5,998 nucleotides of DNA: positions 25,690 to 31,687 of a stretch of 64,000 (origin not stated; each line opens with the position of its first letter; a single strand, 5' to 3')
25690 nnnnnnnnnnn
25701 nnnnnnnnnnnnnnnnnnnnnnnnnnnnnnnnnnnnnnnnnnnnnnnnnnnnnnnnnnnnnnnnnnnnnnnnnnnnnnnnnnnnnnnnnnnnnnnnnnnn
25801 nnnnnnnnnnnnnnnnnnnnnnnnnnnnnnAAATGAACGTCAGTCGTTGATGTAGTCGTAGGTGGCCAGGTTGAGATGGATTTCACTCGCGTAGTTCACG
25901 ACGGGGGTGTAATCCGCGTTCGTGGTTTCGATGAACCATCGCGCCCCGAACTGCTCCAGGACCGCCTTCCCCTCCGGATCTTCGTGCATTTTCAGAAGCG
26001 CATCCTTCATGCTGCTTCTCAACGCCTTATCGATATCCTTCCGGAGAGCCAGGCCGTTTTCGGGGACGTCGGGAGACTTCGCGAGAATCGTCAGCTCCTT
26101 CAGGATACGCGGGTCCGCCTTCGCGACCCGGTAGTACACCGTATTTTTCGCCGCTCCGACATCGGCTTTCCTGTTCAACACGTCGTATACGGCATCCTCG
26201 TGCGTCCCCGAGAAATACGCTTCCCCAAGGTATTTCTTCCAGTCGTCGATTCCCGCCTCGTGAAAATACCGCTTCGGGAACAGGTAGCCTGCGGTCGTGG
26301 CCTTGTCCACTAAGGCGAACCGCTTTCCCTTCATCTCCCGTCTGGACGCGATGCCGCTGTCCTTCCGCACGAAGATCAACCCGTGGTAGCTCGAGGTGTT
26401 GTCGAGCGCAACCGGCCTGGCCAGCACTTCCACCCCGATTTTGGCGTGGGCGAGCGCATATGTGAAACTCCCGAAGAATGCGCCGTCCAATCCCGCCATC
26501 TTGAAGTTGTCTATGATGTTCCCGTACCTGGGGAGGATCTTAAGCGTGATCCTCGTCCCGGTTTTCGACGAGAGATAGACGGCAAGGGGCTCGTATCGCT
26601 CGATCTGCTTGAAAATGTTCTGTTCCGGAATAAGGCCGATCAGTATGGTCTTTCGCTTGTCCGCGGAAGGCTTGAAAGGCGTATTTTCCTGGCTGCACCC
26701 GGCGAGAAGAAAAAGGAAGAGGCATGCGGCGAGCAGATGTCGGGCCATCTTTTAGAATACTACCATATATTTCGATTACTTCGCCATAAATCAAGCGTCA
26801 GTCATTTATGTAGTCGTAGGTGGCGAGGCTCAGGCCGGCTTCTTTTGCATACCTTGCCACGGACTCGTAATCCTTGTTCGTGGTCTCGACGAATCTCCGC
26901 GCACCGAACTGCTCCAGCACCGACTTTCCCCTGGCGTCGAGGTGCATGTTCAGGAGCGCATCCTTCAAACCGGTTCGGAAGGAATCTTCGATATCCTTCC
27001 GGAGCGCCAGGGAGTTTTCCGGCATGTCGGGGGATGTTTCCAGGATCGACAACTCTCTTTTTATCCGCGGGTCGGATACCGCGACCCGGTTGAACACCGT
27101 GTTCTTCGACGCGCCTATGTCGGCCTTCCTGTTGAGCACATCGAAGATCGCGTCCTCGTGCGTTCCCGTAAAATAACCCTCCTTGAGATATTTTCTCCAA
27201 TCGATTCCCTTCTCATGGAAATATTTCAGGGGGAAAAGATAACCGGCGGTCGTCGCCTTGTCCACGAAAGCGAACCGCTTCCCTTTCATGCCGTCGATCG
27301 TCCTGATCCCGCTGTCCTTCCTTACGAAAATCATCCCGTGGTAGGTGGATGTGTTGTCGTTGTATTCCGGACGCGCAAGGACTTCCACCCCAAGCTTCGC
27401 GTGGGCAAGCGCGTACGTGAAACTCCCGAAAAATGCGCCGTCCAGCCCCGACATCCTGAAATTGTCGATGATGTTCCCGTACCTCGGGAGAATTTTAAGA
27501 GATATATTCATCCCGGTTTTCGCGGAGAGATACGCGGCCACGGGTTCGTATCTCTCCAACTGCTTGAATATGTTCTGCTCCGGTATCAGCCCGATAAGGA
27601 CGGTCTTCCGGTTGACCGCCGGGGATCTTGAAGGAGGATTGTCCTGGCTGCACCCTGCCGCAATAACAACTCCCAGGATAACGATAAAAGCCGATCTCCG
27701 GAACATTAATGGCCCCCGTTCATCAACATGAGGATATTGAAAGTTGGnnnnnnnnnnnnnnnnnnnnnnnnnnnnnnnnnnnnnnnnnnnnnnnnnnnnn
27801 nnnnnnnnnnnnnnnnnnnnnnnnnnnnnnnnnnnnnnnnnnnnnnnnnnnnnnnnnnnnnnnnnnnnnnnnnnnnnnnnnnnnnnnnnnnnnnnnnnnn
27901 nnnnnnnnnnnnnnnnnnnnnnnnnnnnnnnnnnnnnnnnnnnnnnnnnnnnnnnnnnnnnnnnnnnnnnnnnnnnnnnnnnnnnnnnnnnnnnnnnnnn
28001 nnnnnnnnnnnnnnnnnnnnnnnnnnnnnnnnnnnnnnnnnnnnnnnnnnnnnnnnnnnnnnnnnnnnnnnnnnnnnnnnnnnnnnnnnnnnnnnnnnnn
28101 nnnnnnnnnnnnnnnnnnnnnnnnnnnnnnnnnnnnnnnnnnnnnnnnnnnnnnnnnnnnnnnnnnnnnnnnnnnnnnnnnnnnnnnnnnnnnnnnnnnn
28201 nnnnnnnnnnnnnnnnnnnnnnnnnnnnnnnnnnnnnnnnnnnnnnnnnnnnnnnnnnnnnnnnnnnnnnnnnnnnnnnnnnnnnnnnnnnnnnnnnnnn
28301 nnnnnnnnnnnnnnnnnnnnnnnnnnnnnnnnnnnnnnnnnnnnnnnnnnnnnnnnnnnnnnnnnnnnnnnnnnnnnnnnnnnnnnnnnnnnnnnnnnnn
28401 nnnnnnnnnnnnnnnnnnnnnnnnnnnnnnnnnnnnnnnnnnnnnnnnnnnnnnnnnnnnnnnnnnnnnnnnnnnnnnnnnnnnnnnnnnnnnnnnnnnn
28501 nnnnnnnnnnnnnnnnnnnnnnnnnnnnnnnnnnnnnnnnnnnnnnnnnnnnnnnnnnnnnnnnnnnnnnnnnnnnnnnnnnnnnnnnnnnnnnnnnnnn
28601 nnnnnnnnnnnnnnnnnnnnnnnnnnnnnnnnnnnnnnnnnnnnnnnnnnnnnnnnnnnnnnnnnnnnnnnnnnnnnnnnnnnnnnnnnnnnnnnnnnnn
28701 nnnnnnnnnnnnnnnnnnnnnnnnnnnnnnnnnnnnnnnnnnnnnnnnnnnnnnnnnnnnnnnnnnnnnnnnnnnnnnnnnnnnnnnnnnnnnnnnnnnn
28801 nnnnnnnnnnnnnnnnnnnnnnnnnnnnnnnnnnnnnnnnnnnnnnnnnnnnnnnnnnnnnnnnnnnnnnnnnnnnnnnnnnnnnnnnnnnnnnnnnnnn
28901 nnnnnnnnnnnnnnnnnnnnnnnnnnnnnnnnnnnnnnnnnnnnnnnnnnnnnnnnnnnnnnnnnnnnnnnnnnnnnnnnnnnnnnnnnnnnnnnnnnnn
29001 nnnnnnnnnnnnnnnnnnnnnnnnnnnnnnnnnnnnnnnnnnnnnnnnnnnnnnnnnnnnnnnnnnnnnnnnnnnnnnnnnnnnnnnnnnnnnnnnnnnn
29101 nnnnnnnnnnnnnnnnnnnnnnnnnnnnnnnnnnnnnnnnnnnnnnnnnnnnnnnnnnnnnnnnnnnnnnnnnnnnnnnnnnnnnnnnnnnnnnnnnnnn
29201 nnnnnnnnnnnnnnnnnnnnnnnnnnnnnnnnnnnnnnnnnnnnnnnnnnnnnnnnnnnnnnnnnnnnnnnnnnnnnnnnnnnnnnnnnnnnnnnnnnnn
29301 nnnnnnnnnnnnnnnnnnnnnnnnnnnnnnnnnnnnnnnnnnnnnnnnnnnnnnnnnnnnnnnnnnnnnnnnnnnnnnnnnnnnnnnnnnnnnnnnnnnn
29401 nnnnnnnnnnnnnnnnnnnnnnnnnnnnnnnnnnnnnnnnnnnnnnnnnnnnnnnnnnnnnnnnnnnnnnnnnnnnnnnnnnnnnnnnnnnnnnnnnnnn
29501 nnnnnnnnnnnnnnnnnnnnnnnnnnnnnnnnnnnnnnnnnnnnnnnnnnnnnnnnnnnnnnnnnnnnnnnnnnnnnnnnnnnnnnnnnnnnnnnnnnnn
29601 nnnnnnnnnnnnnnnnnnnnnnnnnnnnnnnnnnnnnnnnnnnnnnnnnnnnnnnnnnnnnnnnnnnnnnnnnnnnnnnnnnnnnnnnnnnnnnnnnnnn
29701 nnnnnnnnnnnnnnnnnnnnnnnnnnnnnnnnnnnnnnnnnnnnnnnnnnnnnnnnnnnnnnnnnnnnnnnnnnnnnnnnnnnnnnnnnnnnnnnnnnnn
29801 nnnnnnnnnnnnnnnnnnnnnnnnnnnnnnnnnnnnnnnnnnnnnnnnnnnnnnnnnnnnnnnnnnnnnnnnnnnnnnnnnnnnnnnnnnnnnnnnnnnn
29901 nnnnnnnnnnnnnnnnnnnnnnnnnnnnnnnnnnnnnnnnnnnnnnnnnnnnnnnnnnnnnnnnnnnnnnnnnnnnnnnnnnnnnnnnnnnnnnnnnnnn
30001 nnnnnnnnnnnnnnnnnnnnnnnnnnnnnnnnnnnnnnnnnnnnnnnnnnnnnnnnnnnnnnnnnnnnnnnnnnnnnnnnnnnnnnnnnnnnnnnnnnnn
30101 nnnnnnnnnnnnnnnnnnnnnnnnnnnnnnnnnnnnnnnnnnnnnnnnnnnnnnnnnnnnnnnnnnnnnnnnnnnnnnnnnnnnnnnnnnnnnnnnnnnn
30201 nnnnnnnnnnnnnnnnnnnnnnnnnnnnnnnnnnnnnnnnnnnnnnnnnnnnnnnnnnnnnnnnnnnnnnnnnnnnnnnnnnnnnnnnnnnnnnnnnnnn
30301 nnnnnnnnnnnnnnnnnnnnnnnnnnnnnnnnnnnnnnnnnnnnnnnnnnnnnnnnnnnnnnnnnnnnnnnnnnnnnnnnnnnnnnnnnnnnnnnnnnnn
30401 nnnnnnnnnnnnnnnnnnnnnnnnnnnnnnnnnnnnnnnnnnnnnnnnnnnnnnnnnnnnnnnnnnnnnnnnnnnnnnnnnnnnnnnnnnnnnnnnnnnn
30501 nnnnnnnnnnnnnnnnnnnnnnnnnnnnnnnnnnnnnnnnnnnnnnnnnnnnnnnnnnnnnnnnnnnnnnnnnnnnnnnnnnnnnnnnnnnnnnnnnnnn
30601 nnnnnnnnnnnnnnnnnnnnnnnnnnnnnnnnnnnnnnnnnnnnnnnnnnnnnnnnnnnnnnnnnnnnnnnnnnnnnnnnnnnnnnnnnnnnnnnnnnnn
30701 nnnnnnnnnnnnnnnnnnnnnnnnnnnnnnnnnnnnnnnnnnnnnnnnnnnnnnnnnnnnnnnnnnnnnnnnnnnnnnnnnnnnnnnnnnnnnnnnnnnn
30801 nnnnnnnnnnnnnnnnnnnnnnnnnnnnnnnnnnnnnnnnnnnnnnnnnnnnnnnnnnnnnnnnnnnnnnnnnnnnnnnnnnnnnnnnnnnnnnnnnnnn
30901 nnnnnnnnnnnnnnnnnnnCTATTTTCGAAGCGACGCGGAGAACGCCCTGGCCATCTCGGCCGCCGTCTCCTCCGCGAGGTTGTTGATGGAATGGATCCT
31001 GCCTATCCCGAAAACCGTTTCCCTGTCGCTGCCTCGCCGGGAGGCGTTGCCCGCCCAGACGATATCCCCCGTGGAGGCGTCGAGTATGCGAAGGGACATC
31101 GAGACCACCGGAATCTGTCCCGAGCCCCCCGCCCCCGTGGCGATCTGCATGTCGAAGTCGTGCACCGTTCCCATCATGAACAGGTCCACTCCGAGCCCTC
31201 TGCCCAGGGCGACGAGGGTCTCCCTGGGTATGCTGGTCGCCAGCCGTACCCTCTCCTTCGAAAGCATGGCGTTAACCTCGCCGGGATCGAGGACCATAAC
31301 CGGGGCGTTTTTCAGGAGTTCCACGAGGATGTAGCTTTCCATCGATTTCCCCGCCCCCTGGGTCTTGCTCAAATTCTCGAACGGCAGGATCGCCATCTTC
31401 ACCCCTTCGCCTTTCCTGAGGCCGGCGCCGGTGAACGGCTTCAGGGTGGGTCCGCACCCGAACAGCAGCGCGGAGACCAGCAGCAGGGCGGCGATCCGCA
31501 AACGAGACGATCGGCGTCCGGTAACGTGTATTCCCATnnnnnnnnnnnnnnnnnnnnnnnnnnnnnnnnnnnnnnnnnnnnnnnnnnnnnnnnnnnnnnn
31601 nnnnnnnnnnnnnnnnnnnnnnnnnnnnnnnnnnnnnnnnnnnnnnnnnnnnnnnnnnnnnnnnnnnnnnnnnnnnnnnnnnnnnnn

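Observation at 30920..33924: Second copy of the barrel-plus-twin-lipoprotein module, directly upstream of the 42-heme cytochrome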

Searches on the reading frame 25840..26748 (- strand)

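Call 7: search_protein_families(library=pfam, proteins=[window:25840-26748:-], max_evalue=0.1)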
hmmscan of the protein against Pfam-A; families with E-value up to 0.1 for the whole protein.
window:25840-26748:- (302 aa): 2 families
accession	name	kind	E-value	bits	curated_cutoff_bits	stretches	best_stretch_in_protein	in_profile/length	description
PF12974.12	Phosphonate-bd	-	8.4e-59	199.3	27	1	37-280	1-242/242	ABC transporter, phosphonate, periplasmic substrate-binding protein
PF13391.12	HNH_2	-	0.06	13.6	21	0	224-243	39-58/66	HNH endonuclease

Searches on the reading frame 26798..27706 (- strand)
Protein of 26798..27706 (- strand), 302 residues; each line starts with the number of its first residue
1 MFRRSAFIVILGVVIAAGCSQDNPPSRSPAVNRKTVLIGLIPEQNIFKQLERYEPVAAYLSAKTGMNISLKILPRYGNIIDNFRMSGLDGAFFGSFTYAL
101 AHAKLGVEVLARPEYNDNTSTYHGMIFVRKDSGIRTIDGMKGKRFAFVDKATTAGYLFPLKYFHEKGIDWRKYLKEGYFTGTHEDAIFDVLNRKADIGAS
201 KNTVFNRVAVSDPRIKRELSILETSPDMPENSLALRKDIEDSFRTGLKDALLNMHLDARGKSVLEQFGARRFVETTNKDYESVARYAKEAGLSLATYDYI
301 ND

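Call 7: search_protein_families(library=pfam, proteins=[window:26798-27706:-], max_evalue=0.1)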
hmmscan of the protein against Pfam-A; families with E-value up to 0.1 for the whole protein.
window:26798-27706:- (302 aa): 1 family
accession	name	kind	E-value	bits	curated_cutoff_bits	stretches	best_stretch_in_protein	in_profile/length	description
PF12974.12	Phosphonate-bd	-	1.4e-59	201.9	27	1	38-280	1-242/242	ABC transporter, phosphonate, periplasmic substrate-binding protein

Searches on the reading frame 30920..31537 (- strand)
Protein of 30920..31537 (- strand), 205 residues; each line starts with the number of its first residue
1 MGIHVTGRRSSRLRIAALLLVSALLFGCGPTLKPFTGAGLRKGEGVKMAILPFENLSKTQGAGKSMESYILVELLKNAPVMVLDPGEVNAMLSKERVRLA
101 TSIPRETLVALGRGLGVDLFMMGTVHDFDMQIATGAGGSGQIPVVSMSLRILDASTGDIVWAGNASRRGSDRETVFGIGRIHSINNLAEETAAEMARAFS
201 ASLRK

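Call 7: search_protein_families(library=pfam, proteins=[window:30920-31537:-], max_evalue=0.1)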
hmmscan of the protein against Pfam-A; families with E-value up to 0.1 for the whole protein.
window:30920-31537:- (205 aa): 3 families
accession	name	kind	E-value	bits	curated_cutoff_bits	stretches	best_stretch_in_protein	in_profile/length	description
PF03783.19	CsgG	-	4e-05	23.5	20.8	1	57-192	31-174/210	Curli production assembly/transport component CsgG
PF13036.11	LpoB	-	0.0003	21.1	22.3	1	65-164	49-144/147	Peptidoglycan-synthase activator LpoB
PF05643.16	GNA1162-like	-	0.098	12.7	25.9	0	51-172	17-133/185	Putative lipoprotein GNA1162-like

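Call 8: search_protein_families(library=ncbifam, proteins=[window:30920-31537:-], max_evalue=0.1)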
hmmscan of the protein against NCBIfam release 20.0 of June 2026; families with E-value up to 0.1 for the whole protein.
window:30920-31537:- (205 aa): 1 family
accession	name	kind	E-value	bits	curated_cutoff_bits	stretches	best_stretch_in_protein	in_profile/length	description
TIGR02722.1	lp_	equivalog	0.00019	21.5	110.55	1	102-165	127-185/189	penicillin-binding protein activator LpoB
